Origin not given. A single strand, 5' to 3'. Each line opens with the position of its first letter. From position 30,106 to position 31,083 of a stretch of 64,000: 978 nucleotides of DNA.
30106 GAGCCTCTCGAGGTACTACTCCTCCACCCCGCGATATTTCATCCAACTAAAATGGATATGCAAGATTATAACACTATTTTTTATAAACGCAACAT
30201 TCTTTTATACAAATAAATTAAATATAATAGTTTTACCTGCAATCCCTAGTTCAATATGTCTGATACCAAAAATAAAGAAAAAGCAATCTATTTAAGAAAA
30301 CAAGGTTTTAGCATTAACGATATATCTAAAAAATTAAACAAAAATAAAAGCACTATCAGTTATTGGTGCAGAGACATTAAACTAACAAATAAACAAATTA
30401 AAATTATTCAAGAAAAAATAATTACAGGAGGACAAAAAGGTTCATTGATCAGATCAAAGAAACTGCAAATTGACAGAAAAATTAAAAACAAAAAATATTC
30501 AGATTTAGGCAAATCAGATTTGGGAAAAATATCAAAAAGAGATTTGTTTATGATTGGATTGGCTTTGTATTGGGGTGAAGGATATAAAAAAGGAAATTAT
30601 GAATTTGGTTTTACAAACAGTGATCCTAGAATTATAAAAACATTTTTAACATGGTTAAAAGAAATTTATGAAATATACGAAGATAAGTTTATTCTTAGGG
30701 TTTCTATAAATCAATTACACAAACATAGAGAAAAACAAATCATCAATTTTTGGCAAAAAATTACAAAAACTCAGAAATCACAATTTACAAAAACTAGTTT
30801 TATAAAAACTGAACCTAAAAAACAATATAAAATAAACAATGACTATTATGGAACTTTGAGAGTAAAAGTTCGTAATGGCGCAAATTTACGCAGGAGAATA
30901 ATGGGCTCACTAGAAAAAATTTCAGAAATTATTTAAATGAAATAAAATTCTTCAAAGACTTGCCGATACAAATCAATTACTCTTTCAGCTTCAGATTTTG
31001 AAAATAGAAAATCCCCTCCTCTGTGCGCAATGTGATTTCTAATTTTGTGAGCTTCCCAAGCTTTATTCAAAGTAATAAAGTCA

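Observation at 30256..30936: Free-standing HTH-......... homing endonuclease gene next to, but outside and antisense to, the intron-containing tRNA-fMet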

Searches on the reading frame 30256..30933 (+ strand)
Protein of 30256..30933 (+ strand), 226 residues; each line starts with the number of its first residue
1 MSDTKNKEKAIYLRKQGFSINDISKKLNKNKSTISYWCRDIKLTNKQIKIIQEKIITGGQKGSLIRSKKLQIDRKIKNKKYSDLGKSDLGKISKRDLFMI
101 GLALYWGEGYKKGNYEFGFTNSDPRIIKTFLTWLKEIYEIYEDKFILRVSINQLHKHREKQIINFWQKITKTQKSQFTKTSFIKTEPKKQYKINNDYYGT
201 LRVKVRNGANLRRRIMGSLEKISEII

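Call 5: search_protein_families(library=pfam, proteins=[window:30256-30933:+], max_evalue=10)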
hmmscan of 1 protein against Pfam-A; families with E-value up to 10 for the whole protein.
window:30256-30933:+ (226 aa): 6 families
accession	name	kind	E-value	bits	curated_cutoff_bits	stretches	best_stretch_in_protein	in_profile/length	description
PF13936.12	HTH_38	-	0.0002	21.5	27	1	13-38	16-41/44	Helix-turn-helix domain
PF06056.18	Terminase_5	-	0.00021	21.6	20.3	1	7-39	3-35/58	Putative ATPase subunit of terminase (gpP-like)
PF13384.12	HTH_23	-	0.00038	20.6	24.6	1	6-37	6-37/50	Homeodomain-like domain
PF01381.28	HTH_3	-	0.0049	17.3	23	1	13-43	5-36/55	Helix-turn-helix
PF17762.8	HTH_ParB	-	0.023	15.3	22.6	1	14-71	17-74/102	ParB HTH domain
PF01022.26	HTH_5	-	0.097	13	22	1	13-36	11-34/47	Bacterial regulatory protein, arsR family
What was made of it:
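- HTH domain (call 5).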

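Call 6: search_protein_families(library=ncbifam, proteins=[window:30256-30933:+], max_evalue=10)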
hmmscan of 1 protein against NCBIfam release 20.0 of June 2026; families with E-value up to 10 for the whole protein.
window:30256-30933:+ (226 aa): 2 families
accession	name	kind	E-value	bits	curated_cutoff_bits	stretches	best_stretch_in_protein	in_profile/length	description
NF040595.1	HTH_Cbp1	equivalog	0.0003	20.7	140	1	6-55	51-100/135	CRISPR DNA repeat-binding protein Cbp1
NF033545.0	transpos_IS630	equivalog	0.0019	17.7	100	1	9-86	4-78/299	IS630 family transposase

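Call 7: find_homologous_proteins(query=window:30256-30933:+, max_evalue=0.001)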
Query window:30256-30933:+ (226 aa): 717 proteins with E <= 0.001 among 1181 candidates; the best 120 are listed.
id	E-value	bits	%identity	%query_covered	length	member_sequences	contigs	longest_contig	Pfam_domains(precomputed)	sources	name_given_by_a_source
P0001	1.1e-140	485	100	100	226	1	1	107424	-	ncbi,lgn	-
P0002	9.7e-82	292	62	98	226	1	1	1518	PF13936.13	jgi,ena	jgi:transposase-like protein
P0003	1.6e-80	288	63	100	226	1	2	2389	PF13936.13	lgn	-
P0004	1.8e-80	288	61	100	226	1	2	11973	-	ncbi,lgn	-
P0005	2.0e-80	288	63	100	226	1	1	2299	-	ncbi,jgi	jgi:hypothetical protein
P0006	2.9e-79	284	63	100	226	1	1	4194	-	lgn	-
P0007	7.2e-77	276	56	100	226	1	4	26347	-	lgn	-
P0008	4.3e-72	260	55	100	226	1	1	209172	-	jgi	jgi:hypothetical protein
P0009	1.8e-71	258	58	98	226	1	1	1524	-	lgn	-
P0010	1.7e-70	255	53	100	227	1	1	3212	PF13936.13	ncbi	-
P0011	1.0e-69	253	53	100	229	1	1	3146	PF13936.13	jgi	-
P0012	1.2e-69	252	53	98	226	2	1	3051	PF13936.13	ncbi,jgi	-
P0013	1.4e-69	252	49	100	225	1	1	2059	PF02796.22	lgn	-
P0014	2.0e-69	252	55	98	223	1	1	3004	PF13384.13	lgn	-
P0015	2.9e-69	251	53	100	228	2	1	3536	-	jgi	-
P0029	2.7e-65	238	53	96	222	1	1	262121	-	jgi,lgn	jgi:hypothetical protein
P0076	7.3e-62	227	51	95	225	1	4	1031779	PF02796.22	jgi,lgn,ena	-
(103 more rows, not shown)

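Call 8: search_solved_structures(query=window:30256-30933:+, max_evalue=10, show_alignments=3)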
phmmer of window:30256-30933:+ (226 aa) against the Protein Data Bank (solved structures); distinct sequences matched with E-value up to 10: 5.
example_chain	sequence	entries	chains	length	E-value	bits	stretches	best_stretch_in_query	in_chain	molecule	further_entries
3b97_A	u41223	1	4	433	0.022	17.8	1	76-205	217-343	Alpha-enolase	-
2psn_A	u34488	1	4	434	0.022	17.8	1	76-205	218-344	Alpha-enolase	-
9x4f_A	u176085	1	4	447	0.023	17.7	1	76-205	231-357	Alpha-enolase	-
1v63_A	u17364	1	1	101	0.39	13.7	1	140-198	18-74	Nucleolar transcription factor 1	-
5c05_A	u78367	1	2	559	0.39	13.7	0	104-156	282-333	Putative gamma-terpinene synthase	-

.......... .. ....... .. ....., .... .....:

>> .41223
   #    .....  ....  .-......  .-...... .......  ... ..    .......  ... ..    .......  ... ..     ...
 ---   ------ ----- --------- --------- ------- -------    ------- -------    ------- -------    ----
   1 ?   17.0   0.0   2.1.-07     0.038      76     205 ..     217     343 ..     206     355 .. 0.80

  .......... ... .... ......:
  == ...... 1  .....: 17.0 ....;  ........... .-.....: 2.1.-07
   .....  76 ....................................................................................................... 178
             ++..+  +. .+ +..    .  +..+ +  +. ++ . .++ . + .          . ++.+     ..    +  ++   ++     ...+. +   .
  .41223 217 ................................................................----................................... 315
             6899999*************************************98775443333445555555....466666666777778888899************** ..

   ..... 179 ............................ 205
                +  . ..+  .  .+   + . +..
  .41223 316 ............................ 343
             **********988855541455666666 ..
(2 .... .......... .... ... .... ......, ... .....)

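Call 12: search_solved_structures(query=A1, max_evalue=10, show_alignments=3)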
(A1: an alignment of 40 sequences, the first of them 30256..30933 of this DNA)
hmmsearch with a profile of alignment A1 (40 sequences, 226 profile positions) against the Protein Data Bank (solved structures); distinct sequences matched with E-value up to 10: 9.
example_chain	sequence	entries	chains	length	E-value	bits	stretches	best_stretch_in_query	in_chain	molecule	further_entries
2rvc_A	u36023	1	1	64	0.042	16.6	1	4-46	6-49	Interferon-inducible and double-stranded-dependent eIF-2kinase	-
4kmf_A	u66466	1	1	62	0.043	16.6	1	5-46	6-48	Interferon-inducible and double-stranded-dependent eIF-2kinase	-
2m8e_A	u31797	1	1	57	0.11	15.3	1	5-39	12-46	SLEEPING BEAUTY TRANSPOSASE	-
3omt_A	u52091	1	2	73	0.19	14.5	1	12-45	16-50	uncharacterized protein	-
5j6x_A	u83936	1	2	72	0.22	14.3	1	10-55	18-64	Z-DNA binding protein kinase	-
4lb5_A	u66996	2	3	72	0.22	14.2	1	10-55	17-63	Protein kinase containing Z-DNA binding domains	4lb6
2elh_A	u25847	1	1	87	0.39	13.4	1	7-40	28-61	CG11849-PA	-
9kve_D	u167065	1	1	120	0.56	12.9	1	59-109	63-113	The heavy chain of 4H1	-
6urs_A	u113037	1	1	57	0.56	12.9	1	5-39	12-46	Sleeping Beauty transposase PAI subdomain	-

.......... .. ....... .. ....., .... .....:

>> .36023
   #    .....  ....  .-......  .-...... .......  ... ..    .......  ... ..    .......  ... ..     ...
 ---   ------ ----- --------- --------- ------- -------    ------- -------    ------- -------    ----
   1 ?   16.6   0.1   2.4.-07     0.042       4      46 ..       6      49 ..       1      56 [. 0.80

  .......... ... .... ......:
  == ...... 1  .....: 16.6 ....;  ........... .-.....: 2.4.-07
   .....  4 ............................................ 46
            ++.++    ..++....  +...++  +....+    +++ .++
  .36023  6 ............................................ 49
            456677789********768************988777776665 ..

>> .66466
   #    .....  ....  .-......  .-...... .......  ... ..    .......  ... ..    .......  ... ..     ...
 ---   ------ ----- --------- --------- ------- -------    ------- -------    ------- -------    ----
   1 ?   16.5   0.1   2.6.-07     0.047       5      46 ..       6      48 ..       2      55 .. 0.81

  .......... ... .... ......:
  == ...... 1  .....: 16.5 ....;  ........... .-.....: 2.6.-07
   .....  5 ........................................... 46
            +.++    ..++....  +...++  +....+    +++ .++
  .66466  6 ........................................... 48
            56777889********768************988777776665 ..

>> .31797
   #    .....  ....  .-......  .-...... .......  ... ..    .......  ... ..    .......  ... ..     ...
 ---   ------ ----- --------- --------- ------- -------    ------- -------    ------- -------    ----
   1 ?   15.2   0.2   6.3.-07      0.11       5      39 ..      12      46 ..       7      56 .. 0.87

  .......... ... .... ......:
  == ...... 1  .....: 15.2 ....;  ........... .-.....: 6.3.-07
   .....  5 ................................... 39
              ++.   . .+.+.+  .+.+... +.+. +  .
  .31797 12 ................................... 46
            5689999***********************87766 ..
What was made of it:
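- Tried and rejected: PDB sequence and profile searches of the close family gave nothing beyond chance (calls 8, 12).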

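Call 13: find_encoding_contigs(protein=P0008, flank=4000, max_places=2)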
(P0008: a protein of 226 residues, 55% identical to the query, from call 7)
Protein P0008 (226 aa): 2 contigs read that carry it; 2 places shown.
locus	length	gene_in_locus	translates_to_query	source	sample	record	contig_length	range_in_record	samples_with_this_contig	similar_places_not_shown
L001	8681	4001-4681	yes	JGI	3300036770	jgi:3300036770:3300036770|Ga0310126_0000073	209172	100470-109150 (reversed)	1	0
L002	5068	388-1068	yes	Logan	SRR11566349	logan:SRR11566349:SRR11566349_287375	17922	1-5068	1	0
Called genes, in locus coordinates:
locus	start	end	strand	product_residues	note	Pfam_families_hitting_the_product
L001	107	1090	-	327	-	-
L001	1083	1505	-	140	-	PF04542:Sigma70_r2 (faint), PF08281:Sigma70_r4_2, PF04545:Sigma70_r4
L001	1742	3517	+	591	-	PF01471:PG_binding_1 (weak)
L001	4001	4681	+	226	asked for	-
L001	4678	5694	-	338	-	-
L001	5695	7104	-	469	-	PF01425:Amidase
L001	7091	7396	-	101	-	PF02686:GatC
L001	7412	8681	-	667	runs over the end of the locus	PF22745:Nlig-Ia, PF01653:DNA_ligase_aden, PF03120:OB_DNA_ligase, PF00633:HHH (faint), PF12826:HHH_2, PF14520:HHH_5 (weak), PF00533:BRCT, PF12738:PTCB-BRCT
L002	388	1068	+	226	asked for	-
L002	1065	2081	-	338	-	-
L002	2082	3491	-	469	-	PF01425:Amidase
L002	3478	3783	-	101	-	PF02686:GatC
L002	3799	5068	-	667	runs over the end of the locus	PF22745:Nlig-Ia, PF01653:DNA_ligase_aden, PF03120:OB_DNA_ligase, PF00633:HHH (faint), PF12826:HHH_2, PF14520:HHH_5 (weak), PF00533:BRCT, PF12738:PTCB-BRCT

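Call 14: find_encoding_contigs(protein=P0029, flank=4000, max_places=2)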
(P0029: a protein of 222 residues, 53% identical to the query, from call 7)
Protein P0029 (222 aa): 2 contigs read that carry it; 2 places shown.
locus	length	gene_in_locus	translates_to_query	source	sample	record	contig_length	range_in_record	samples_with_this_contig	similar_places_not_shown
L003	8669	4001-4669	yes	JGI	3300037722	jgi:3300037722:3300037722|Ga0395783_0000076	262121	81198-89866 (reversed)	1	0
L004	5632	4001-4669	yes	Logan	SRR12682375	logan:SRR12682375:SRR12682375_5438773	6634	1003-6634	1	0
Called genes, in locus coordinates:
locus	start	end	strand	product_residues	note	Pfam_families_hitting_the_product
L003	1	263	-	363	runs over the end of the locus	-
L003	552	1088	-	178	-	PF13521:AAA_28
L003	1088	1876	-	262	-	PF03372:Exo_endo_phos, PF14529:Exo_endo_phos_2 (weak)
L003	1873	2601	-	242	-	-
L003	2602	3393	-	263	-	-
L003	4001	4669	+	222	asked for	-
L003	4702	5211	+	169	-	PF01988:VIT1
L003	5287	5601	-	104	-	PF01022:HTH_5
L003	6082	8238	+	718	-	-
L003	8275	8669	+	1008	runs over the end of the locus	-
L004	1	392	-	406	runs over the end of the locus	-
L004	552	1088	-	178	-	PF13521:AAA_28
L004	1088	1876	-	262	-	PF03372:Exo_endo_phos, PF14529:Exo_endo_phos_2 (weak)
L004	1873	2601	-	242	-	-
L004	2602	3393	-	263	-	-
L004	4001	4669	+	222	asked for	-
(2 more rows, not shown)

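Call 15: find_encoding_contigs(protein=P0076, flank=4000, max_places=2)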
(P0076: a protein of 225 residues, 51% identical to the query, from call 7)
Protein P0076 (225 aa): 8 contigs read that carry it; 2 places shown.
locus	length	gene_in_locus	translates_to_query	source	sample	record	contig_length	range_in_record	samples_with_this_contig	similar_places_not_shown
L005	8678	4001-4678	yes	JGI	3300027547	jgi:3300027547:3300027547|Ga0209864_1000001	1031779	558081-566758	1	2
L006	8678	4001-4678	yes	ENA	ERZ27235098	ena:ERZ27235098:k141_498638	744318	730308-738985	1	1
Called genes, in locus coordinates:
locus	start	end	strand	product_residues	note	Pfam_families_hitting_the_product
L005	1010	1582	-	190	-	-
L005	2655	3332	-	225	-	PF00483:NTP_transferase, PF01128:IspD (weak), PF12804:NTP_transf_3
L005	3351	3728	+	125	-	-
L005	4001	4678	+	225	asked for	PF02796:HTH_7 (faint)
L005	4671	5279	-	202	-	-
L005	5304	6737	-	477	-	PF01425:Amidase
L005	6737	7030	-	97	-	PF02686:GatC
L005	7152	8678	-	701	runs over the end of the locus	PF22745:Nlig-Ia, PF01653:DNA_ligase_aden, PF03120:OB_DNA_ligase, PF14520:HHH_5 (weak), PF12826:HHH_2, PF14520:HHH_5 (weak), PF00533:BRCT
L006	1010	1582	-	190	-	-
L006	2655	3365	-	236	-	PF00483:NTP_transferase, PF01128:IspD (weak), PF12804:NTP_transf_3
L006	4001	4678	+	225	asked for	PF02796:HTH_7 (faint)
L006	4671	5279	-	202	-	-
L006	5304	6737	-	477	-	PF01425:Amidase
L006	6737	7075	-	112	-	PF02686:GatC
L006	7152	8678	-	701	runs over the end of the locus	PF22745:Nlig-Ia, PF01653:DNA_ligase_aden, PF03120:OB_DNA_ligase, PF14520:HHH_5 (weak), PF12826:HHH_2, PF14520:HHH_5 (weak), PF00533:BRCT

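Call 18: predict_structure(alignment_id=A1)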
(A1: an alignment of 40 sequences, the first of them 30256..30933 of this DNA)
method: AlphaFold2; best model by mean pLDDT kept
length: 226 residues; sequences in the alignment: 40
mean_pLDDT: 85.8   pTM: 0.62
mean pLDDT of the five models: 85.8, 85.5, 82.3, 82.2, 77.5
residues with pLDDT >= 90: 99; 70-90: 108; 50-70: 18; < 50: 1
segments of 3 or more residues with pLDDT < 50: none
pLDDT, mean of each block of 10 residues (from residue 1): 83 90 93 90 84 79 79 89 85 79 65 79 91 91 96 92 96 96 78 78 92 85 81
secondary structure, 60 per line:
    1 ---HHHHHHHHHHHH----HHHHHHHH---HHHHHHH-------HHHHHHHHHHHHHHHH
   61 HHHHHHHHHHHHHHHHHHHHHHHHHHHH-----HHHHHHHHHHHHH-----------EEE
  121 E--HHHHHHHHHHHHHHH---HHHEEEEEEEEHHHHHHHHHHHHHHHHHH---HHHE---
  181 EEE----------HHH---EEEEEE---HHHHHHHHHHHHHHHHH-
elements in order: H4-15 H20-27 H31-37 H45-88 H94-106 E118-121 H124-138 E145-152 H153-170 E181-183 E200-205 H209-225

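Call 21: fold_search(model_id=the predicted structure, library=pdb)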
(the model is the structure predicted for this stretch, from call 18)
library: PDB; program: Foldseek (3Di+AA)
matches with E <= 10: 252; with E <= 0.001: 0
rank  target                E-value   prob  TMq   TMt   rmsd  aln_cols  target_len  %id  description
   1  9ljl_B                2.2e-01  0.44  0.21  0.28  11.5       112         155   12  Structure of the periplasmic domain of MotS from Bacillus subtilis in 300 mM NaCl (released 2025-02-26)
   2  1iv2_A                4.2e-01  0.28  0.18  0.25   7.2        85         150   13  Structure of 2C-Methyl-D-erythritol-2,4-cyclodiphosphate Synthase (bound form CDP) (released 2002-09-11)
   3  1jn1_A                6.0e-01  0.54  0.24  0.33   6.9        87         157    7  Structure of 2C-methyl-D-erythritol 2,4-cyclodiphosphate synthase from Haemophilus influenzae (HI0671) (released 2002-08-21)
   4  3s06_B                6.7e-01  0.20  0.24  0.32  10.3       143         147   10  The crystal structure of the periplasmic domain of Helicobacter pylori MotB (residues 97-256, P3121). (released 2012-03-14)
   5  5esv_G                8.0e-01  0.33  0.23  0.26   7.6        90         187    8  Crystal Structure of Broadly Neutralizing Antibody CH03, Isolated from Donor CH0219, in Complex with Scaffolded Trimer (released 2015-12-16)
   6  7z3s                  8.5e-01  0.10  0.19  0.15  15.9       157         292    8  CRYSTAL STRUCTURE of PheF from Geobacillus stearothermophilus (released 2023-01-11)
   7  5vox_G                9.0e-01  0.14  0.19  0.20  14.3       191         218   13  Yeast V-ATPase in complex with Legionella pneumophila effector SidK (rotational state 1) (released 2017-06-21)
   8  4ei8                  9.0e-01  0.08  0.18  0.13   9.3       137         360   16  Crystal structure of Bacillus cereus TubZ, apo-form (released 2012-08-15)
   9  8z5n_A                9.5e-01  0.23  0.22  0.19  10.8       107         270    8  Cryo-EM structure of the LPHT ring (released 2025-10-22)
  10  5esv_E                1.0e+00  0.44  0.23  0.28   4.5        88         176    9  Crystal Structure of Broadly Neutralizing Antibody CH03, Isolated from Donor CH0219, in Complex with Scaffolded Trimer (released 2015-12-16)
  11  3re3_D                1.1e+00  0.18  0.19  0.26   6.6        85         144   15  Crystal Structure of 2-C-Methyl-D-Erythritol 2,4-Cyclodiphosphate Synthase from Francisella tularensis (released 2011-04-27)
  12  3re3_A                1.1e+00  0.23  0.21  0.29   6.2        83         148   17  Crystal Structure of 2-C-Methyl-D-Erythritol 2,4-Cyclodiphosphate Synthase from Francisella tularensis (released 2011-04-27)
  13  5n2c_A                1.1e+00  0.12  0.19  0.29  11.4       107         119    9  Crystal structure of the peptidoglycan-associated lipoprotein from Burkholderia cenocepacia (released 2017-07-26)
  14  8xkf_B                1.2e+00  0.33  0.23  0.15   6.7        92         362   14  Crystal structure of Helicobacter pylori IspDF with substrate CTP (released 2024-04-10)
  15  5lov_B                1.2e+00  0.08  0.15  0.10  11.9       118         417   13  DZ-2384 tubulin complex (released 2016-11-30)
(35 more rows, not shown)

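Call 22: find_related_loci(query=A1, collection=genome_contigs, flank=5000)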
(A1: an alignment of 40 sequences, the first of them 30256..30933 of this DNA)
Query A1 (226 aa) in genome_contigs; peptide patterns used: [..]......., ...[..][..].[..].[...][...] (x = any residue, [..] = any of these).
164 stretches matched a pattern; 144 encode a relative of the query (tblastn E <= 1e-3); the best 80 are kept; 80 distinct loci.
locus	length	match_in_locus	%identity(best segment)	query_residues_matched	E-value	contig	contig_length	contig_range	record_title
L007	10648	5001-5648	53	7-222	4e-70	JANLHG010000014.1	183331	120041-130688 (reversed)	MAG: Patescibacteria group bacterium isolate P6-11 k99_164896, whole genome shotgun sequence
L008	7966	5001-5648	49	7-222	1e-69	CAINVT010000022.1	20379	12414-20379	uncultured bacterium isolate C24_bin-1043 genome assembly, contig: bin-1043:22/73, whole genome shotgun sequence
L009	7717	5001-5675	49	1-225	6e-69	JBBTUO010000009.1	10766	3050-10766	MAG: Patescibacteria group bacterium isolate H41-bin128_1 H41_bin128_1_000000000009, whole genome shotgun sequence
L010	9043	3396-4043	52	7-222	1e-68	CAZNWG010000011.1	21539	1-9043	MAG TPA_asm: uncultured Candidatus Saccharibacteria bacterium isolate binchicken_co346_105 genome assembly, contig: NODE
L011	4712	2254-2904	49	7-223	8e-68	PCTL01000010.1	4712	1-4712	MAG: Candidatus Lloydbacteria bacterium CG22_combo_CG10-13_8_21_14_all_47_15 CG22_scaffold_19272_c, whole genome shotgun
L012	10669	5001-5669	47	1-223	1e-67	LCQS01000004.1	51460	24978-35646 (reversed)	MAG: Parcubacteria group bacterium GW2011_GWA2_51_10 UY63_C0004, whole genome shotgun sequence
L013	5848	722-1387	49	1-222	2e-67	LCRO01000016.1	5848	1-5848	MAG: Candidatus Adlerbacteria bacterium GW2011_GWA1_54_10 UY83_C0016, whole genome shotgun sequence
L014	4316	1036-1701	49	1-222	2e-67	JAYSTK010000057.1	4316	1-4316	MAG: Candidatus Kaiserbacteria bacterium isolate GFS_12429 GFS_12429_56, whole genome shotgun sequence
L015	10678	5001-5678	45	1-226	1e-66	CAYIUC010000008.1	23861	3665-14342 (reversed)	MAG TPA_asm: uncultured Candidatus Saccharibacteria bacterium isolate ERP119705_co7_40 genome assembly, contig: NODE_175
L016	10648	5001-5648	48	7-222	3e-66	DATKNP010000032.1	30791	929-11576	MAG TPA_asm: Candidatus Paceibacterota bacterium isolate SMAG_U14740 k141_2279372, whole genome shotgun sequence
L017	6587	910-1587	48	1-226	8e-66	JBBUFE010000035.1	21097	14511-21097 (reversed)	MAG: Patescibacteria group bacterium isolate H52-bin063_1 H52_bin063_1_000000000035, whole genome shotgun sequence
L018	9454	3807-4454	50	7-222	1e-65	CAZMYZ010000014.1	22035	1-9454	MAG TPA_asm: uncultured Candidatus Saccharibacteria bacterium isolate SRP342105_co1_88 genome assembly, contig: NODE_314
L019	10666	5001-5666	46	1-222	4e-65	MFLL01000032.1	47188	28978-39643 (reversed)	MAG: Candidatus Kaiserbacteria bacterium RIFCSPHIGHO2_02_FULL_55_25 rifcsphigho2_02_scaffold_9560, whole genome shotgun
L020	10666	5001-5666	48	1-222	5e-65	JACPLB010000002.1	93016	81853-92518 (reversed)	MAG: Candidatus Kaiserbacteria bacterium isolate NC_groundwater_510_Ag_S-0.1um_48_15 S35_SO-1_scaffold_155951, whole gen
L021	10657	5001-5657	48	1-219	3e-65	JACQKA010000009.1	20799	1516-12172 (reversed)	MAG: Candidatus Kaiserbacteria bacterium isolate NC_groundwater_1165_Ag_S-0.1um_52_75 S_p1_S3_coassembly_k141_242917, wh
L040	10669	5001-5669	44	1-223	2e-59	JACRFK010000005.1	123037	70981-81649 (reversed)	MAG: Candidatus Kaiserbacteria bacterium isolate NC_groundwater_1723_Pr3_B-0.1um_55_32 SR-2_scaffold_141_1388903, whole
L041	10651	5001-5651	47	6-222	3e-59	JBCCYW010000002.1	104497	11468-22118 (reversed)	MAG: Patescibacteria group bacterium isolate P01_F01_bin.20 k141_2165611_length_104497_cov_12.2491, whole genome shotgun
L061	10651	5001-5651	45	7-223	4e-49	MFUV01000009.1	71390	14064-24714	MAG: Candidatus Nomurabacteria bacterium RIFCSPLOWO2_01_FULL_39_18 rifcsplowo2_01_scaffold_455, whole genome shotgun seq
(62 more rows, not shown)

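Call 26: search_protein_representatives(alignment_id=A1)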
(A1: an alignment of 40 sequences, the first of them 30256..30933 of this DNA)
Query: 40 sequences, 226 profile positions. Proteins with E-value up to 0.001 (for the whole library): 6187; up to 1e-10: 3309; up to 1e-30: 433. The best 150 are listed.
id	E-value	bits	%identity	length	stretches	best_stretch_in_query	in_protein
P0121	3.9e-95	334.1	-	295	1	1-223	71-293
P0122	1.9e-91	322.0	-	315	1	1-225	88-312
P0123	2.9e-91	321.4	-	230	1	1-225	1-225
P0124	2.9e-91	321.4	-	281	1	1-225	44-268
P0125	3.0e-89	314.8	-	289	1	1-224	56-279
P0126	7.8e-87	306.9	-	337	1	1-223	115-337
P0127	5.1e-84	297.7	-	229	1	1-221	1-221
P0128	2.9e-81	288.7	-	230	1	1-224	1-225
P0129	9.7e-80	283.7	-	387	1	1-224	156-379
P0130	1.1e-76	273.7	-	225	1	3-222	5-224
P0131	3.2e-76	272.2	-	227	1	3-224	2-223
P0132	4.2e-76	271.8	-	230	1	1-224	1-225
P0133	1.4e-74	266.8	-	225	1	1-224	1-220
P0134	1.3e-73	263.6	-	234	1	5-223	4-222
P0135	7.0e-72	258.0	-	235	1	1-224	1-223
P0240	2.2e-44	168.1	-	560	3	3-217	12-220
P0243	9.9e-44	165.9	-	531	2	3-217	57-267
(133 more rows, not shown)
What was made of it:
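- Checked: It has 717 homologues at E<=1e-3 in the word-indexed search (call 7) and 3309 cluster representatives at E<=1e-10 (call 26).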
